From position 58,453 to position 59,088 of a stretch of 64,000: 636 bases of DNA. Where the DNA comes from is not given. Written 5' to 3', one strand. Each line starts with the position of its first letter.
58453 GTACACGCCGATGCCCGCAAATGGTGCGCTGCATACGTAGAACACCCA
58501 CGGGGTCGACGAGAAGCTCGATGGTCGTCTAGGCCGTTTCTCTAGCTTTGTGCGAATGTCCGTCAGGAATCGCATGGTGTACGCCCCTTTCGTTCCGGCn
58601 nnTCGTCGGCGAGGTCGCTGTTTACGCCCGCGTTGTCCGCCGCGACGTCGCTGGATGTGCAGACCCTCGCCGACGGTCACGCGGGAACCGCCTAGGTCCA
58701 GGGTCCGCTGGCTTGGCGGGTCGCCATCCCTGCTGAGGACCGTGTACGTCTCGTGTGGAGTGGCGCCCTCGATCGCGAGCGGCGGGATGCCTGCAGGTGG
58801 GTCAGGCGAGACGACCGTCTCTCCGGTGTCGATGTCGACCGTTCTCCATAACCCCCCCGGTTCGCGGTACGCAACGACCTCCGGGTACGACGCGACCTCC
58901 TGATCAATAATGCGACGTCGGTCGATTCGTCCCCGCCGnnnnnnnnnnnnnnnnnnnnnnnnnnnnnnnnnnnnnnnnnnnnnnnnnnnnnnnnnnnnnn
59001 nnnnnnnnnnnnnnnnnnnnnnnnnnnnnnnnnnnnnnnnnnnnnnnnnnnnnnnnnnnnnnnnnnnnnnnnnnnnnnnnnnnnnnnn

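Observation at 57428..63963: Minus-strand membrane operon around a giant acidic repeat protein with 11 perfect in-frame 24-bp tandem repeats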

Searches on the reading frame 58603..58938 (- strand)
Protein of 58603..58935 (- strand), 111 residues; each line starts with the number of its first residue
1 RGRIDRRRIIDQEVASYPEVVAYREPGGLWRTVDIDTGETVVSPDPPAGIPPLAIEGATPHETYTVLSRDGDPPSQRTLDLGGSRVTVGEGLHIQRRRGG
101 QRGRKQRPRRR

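Call 48: find_homologous_proteins(query=A3, max_evalue=0.01)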
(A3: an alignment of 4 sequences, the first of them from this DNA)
Query A3 (4 sequences) (112 aa, profile of the alignment): 1 proteins with E <= 0.01 among 699 candidates.
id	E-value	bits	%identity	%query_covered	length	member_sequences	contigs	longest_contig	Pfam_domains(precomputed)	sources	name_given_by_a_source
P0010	8.1e-26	108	47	68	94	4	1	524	-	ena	-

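Call 71: search_solved_structures(query=A6, max_evalue=10)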
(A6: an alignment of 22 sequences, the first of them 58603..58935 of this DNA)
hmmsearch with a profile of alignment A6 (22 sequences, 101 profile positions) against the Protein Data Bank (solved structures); distinct sequences matched with E-value up to 10: 1.
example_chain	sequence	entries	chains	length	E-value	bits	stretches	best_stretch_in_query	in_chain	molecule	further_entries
5z6d_A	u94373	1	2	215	0.45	13.7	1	21-66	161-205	DUF1881 domain-containing protein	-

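Call 72: search_dna_similar(query=window:58603-58935:-, collection=phages, mode=protein, max_evalue=1)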
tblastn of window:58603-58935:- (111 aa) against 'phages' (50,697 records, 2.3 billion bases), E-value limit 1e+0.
No match.

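Call 73: search_dna_similar(query=window:58603-58935:-, collection=plasmids, mode=protein, max_evalue=1)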
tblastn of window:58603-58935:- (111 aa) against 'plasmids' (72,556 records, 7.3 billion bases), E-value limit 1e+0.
No match.

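Call 75: predict_structure(alignment_id=A6)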
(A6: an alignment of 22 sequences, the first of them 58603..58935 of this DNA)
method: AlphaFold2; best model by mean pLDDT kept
length: 111 residues; sequences in the alignment: 22
mean_pLDDT: 72.0   pTM: 0.57
mean pLDDT of the five models: 72.0, 72.0, 70.7, 70.2, 67.3
residues with pLDDT >= 90: 4; 70-90: 63; 50-70: 32; < 50: 12
segments of 3 or more residues with pLDDT < 50: 1-3, 5-13
pLDDT, mean of each block of 10 residues (from residue 1): 46 64 83 86 87 63 80 78 73 69 61 70
secondary structure, 60 per line:
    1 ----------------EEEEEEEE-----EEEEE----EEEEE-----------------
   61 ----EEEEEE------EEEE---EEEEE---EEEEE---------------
elements in order: E17-24 E30-34 E39-43 E65-70 E77-80 E84-88 E92-96

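Call 78: fold_search(model_id=the predicted structure, library=pdb)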
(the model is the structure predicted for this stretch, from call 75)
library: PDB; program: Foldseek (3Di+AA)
matches with E <= 10: 396; with E <= 0.001: 0
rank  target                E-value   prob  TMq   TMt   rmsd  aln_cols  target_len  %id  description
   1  8fkp_NQ               3.2e-01  0.18  0.22  0.08  15.1       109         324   11  Human nucleolar pre-60S ribosomal subunit (State A1) (released 2023-07-12)
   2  9mzw_B                6.1e-01  0.08  0.18  0.05  14.0        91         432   14  PP2A-B55 holoenzyme (released 2025-09-10)
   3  9n0z_B                6.9e-01  0.14  0.23  0.06  14.5        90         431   13  PP2A-B55 Holoenzyme with B55i (released 2025-06-18)
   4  1yby_A                9.2e-01  0.08  0.23  0.16  15.1        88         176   15  Conserved hypothetical protein Cth-95 from Clostridium thermocellum (released 2005-02-01)
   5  9mgg_B                9.7e-01  0.13  0.22  0.07  13.5        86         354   14  beta-barrel assembly machine from Escherichia coli in a late state of substrate assembly (released 2025-12-17)
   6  6y7o_A                1.0e+00  0.18  0.22  0.08  12.3        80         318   10  The complex between the eight-bladed symmetrical designer protein Tako8 and the silicotungstic acid Keggin (STA) (released 2020-12-16)
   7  4uzr_A                1.0e+00  0.14  0.20  0.17   9.0        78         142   12  Crystal Structure of Pyrococcus horikoshii Ph1500 (released 2015-10-07)
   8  3q54                  1.0e+00  0.13  0.23  0.08  14.0       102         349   10  Crystal structure of Escherichia coli BamB (released 2012-05-09)
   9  4s37_R                1.2e+00  0.10  0.16  0.11  12.1        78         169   14  Crystal structure of R2 pyocin membrane-piercing spike (released 2016-01-27)
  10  6pg4                  1.2e+00  0.13  0.19  0.07  11.8        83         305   13  WDR5delta32 bound to (2-methyl-1H-imidazol-4-yl)methanol (released 2019-12-11)
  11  9mgf_B                1.3e+00  0.14  0.22  0.07  11.8        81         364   14  beta-barrel assembly machine from Escherichia coli in a middle state of substrate assembly (released 2025-12-17)
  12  9m30_A                1.3e+00  0.08  0.21  0.05   8.4        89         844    8  DjCas13d-crRNA binary complex (released 2025-09-17)
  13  7mq8_LS               1.5e+00  0.08  0.19  0.06  13.9        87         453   11  Cryo-EM structure of the human SSU processome, state pre-A1 (released 2021-09-22)
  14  6y7o_C                1.6e+00  0.15  0.23  0.08  12.5        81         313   10  The complex between the eight-bladed symmetrical designer protein Tako8 and the silicotungstic acid Keggin (STA) (released 2020-12-16)
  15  4s37_P                1.6e+00  0.08  0.16  0.12  12.2        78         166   14  Crystal structure of R2 pyocin membrane-piercing spike (released 2016-01-27)
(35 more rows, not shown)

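Call 82: fold_search(model_id=the predicted structure, library=viral)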
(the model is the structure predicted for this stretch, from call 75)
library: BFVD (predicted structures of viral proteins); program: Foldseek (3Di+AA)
matches with E <= 10: 394; with E <= 0.001: 0
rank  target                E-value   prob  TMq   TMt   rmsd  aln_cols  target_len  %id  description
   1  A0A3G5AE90            2.0e-01  0.28  0.28  0.13  14.0        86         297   13  Uncharacterized protein [Hyperionvirus sp.]
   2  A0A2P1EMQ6            2.2e-01  0.15  0.22  0.06  15.0       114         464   15  WD40 repeat protein [Moumouvirus australiensis]
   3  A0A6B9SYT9            4.0e-01  0.21  0.19  0.21  12.1        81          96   11  (no name in the UniProt tables at hand)
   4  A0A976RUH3            5.0e-01  0.08  0.23  0.24  12.7       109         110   10  (no name in the UniProt tables at hand)
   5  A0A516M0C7            6.0e-01  0.10  0.26  0.09  16.9       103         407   11  (no name in the UniProt tables at hand)
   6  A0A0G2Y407            8.1e-01  0.11  0.23  0.07  12.8       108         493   12  WD40 family protein [Acanthamoeba polyphaga mimivirus Kroon]
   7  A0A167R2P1            8.5e-01  0.08  0.23  0.06  14.9       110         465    6  Putative BTB/POZ domain-containing protein [Powai lake megavirus]
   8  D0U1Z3                9.1e-01  0.05  0.18  0.17  17.1       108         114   10  Uncharacterized protein [Clavibacter phage CMP1]
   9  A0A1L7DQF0            9.6e-01  0.05  0.10  0.12  15.4        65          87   18  Uncharacterized protein [Ralstonia phage RS-PII-1]
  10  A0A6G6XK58            1.0e+00  0.28  0.26  0.16   9.8        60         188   15  Uncharacterized protein [Gordonia phage Skog]
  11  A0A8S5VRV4            1.0e+00  0.04  0.17  0.09  14.8        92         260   10  (no name in the UniProt tables at hand)
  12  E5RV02                1.1e+00  0.09  0.19  0.21  11.0        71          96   11  Uncharacterized protein ORF22 [Ralstonia phage RSB2]
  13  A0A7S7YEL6            1.1e+00  0.08  0.21  0.05  15.6        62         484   21  Uncharacterized protein [Medusavirus stheno T3]
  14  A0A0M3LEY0            1.1e+00  0.04  0.16  0.04  13.9       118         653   18  Membrane protein TE7 [Testudinid alphaherpesvirus 3]
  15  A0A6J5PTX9            1.2e+00  0.02  0.15  0.05  12.2       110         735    7  Uncharacterized protein [uncultured Caudovirales phage]
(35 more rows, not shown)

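Call 85: find_related_loci(query=A7, collection=viral_contigs, flank=10000)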
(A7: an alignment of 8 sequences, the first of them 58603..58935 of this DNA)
Query A7 (111 aa) in viral_contigs; peptide patterns used: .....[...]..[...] (x = any residue, [..] = any of these).
13 stretches matched a pattern, but none encodes a relative of the query by tblastn (E <= 1e-3).

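Call 86: find_related_loci(query=A7, collection=metagenome_contigs, flank=10000)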
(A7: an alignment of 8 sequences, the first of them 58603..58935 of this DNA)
Query A7 (111 aa) in metagenome_contigs; peptide patterns used: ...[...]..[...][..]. (x = any residue, [..] = any of these).
83 stretches matched a pattern; 1 encode a relative of the query (tblastn E <= 1e-3); 1 distinct loci.
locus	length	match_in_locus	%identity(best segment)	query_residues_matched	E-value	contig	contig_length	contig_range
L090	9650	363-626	42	1-89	4e-14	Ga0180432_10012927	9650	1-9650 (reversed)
